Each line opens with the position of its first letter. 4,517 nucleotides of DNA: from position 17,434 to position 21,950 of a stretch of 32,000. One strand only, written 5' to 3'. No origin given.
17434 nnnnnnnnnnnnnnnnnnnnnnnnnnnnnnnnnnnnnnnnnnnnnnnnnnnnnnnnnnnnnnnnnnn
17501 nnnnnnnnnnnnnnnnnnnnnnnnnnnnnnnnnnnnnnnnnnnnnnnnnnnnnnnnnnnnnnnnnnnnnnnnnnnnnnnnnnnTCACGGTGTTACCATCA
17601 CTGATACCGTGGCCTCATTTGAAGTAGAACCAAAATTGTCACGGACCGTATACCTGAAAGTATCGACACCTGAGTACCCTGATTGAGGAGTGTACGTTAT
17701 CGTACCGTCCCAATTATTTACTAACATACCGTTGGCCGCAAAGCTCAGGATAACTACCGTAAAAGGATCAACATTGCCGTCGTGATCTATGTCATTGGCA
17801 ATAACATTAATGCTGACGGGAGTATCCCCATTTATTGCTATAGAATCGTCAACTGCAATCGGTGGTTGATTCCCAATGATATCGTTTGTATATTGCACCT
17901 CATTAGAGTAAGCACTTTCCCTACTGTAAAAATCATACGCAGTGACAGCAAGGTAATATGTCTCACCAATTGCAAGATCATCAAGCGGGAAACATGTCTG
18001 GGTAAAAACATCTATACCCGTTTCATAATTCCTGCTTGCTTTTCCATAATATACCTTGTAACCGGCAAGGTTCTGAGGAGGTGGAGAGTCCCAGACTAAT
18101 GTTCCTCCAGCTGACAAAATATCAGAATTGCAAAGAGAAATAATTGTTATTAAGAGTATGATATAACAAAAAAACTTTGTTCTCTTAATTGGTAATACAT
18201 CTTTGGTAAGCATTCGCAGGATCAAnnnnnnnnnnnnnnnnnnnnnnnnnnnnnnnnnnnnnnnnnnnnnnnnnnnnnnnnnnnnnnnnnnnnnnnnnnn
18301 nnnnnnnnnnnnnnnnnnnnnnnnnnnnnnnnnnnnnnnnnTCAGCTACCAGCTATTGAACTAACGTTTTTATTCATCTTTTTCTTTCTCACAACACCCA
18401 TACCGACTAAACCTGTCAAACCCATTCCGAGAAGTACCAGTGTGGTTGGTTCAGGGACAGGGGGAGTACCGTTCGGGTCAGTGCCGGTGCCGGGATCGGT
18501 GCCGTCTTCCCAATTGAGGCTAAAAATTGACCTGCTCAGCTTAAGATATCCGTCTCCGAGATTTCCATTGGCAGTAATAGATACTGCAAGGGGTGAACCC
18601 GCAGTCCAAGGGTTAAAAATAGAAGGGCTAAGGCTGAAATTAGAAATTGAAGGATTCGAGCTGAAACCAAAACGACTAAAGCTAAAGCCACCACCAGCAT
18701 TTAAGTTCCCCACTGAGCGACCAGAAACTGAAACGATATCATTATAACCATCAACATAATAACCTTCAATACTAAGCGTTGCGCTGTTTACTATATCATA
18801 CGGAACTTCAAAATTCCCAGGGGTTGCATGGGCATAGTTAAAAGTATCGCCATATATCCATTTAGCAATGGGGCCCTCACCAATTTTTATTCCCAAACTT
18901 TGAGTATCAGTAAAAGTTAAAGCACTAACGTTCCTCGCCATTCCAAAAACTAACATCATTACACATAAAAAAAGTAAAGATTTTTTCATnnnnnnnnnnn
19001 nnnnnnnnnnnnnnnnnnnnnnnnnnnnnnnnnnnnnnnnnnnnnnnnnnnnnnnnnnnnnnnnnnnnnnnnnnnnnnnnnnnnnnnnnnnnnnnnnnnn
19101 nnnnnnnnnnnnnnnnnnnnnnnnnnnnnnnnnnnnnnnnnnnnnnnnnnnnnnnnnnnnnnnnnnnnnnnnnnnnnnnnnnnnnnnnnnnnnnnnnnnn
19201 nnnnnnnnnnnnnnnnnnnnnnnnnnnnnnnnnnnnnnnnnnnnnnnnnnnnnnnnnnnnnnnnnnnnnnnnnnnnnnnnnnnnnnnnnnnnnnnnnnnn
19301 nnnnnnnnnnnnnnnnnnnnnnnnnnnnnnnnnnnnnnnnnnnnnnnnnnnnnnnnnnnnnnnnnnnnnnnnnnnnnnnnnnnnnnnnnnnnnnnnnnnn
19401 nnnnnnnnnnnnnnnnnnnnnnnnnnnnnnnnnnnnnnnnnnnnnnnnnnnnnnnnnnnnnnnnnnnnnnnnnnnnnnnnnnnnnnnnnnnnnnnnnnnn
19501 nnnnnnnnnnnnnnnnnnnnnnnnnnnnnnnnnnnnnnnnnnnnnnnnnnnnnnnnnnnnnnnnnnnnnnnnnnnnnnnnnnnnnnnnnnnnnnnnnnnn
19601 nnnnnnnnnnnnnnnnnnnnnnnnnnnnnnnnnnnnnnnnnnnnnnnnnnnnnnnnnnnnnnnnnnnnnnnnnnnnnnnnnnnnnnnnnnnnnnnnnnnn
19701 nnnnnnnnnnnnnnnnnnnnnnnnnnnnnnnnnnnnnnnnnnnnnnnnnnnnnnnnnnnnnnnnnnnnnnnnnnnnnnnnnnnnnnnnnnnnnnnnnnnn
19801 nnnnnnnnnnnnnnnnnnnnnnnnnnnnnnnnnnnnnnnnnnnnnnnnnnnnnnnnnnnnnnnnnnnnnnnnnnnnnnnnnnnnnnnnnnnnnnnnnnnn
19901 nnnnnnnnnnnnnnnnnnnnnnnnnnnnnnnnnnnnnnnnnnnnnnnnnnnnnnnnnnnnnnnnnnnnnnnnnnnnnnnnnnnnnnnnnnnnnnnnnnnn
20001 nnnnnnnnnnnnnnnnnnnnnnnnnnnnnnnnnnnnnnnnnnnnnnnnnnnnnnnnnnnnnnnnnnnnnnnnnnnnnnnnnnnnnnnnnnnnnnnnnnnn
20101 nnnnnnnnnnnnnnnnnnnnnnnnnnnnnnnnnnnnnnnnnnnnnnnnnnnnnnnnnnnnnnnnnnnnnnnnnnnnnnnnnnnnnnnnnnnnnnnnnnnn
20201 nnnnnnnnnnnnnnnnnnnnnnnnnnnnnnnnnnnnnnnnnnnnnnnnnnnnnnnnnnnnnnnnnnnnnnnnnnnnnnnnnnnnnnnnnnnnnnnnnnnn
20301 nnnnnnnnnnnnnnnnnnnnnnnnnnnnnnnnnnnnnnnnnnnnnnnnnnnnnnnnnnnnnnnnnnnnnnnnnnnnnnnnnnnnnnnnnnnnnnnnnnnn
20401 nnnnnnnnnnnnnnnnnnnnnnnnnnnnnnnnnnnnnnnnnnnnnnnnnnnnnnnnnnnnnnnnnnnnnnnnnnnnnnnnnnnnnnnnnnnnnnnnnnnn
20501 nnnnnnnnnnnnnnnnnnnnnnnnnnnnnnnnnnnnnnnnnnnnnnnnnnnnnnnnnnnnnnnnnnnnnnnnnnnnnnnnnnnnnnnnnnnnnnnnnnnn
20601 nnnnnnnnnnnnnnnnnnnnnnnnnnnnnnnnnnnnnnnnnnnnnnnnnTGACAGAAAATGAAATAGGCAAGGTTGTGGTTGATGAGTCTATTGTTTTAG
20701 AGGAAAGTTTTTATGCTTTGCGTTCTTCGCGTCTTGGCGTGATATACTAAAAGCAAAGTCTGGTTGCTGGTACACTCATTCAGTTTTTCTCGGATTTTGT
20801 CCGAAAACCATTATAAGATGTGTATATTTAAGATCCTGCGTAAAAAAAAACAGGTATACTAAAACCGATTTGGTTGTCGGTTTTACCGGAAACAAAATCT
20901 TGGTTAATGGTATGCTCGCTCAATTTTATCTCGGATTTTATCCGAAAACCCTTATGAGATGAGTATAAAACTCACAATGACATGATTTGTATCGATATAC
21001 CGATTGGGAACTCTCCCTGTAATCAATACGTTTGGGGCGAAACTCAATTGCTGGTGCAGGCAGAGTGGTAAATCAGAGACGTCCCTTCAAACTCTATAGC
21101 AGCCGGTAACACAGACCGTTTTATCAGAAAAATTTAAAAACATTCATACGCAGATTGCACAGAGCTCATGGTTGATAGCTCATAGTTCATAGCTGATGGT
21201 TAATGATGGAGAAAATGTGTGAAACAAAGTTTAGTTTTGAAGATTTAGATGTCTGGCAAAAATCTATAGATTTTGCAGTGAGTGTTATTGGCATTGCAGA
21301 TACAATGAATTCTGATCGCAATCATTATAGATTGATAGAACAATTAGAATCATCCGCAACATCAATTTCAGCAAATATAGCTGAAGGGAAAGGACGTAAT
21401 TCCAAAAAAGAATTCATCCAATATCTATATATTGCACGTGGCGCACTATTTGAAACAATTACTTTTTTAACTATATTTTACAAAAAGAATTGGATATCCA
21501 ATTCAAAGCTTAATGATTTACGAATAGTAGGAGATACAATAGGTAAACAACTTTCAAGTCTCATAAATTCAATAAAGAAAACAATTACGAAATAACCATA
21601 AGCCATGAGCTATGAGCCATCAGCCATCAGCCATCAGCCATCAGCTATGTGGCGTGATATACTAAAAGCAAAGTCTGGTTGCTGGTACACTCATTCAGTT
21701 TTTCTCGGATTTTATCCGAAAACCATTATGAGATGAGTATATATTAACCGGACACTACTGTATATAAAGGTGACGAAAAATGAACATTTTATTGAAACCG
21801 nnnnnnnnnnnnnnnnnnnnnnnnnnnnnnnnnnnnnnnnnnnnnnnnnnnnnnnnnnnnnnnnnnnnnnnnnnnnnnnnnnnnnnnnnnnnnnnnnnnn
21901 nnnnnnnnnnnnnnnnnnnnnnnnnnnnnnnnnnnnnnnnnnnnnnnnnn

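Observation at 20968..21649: Avd / 23S-IVS-family four-helix-bundle gene sits exactly in the loop of a 39-bp stem built from heptamer repeats: an IVS-like cassette outside rRNA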

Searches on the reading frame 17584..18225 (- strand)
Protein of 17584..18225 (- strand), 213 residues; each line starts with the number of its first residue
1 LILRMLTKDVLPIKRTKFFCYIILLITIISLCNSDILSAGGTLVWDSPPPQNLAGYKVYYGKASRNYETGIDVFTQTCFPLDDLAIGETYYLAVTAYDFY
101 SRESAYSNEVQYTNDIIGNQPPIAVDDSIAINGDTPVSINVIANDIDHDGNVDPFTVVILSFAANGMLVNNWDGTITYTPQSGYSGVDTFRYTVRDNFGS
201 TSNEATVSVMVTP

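Call 8: search_protein_families(library=pfam, proteins=[window:17584-18225:-], max_evalue=0.01)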
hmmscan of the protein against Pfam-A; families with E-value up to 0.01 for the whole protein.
window:17584-18225:- (213 aa): 4 families
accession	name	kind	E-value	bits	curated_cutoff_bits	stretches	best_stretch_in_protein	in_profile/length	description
PF17963.7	Big_9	-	7.5e-23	81.7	23.6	1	119-209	1-88/89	Bacterial Ig domain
PF17892.7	Cadherin_5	-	1.9e-16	60.1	26.5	1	119-211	2-97/98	Cadherin-like domain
PF17803.7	Cadherin_4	-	1.7e-12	48.1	25.1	1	119-178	11-71/71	Bacterial cadherin-like domain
PF24619.1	Ig_SibA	-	0.0031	17.9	27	0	125-170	25-69/135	SibA-like, immunoglobulin-like domain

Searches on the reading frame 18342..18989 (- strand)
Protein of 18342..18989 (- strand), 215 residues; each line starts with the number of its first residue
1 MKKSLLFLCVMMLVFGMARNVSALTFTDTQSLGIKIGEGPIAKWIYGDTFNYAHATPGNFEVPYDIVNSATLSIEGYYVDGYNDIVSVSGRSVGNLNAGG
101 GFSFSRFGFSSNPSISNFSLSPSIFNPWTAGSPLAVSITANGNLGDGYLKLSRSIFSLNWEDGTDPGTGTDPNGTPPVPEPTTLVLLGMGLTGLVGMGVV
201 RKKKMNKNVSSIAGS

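Call 8: search_protein_families(library=pfam, proteins=[window:18342-18989:-], max_evalue=0.01)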
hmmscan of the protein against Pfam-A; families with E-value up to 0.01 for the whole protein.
window:18342-18989:- (215 aa): 1 family
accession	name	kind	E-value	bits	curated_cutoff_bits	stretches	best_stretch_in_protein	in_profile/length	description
PF07589.16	PEP-CTERM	-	1.5e-05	25.3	20.7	1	177-202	1-24/24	PEP-CTERM motif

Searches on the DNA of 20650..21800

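Call 45: search_rna_families(source=window, start=20650, end=21800, threshold=evalue, max_evalue=1)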
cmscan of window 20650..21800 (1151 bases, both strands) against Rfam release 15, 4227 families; matches with E-value up to 1: 0.
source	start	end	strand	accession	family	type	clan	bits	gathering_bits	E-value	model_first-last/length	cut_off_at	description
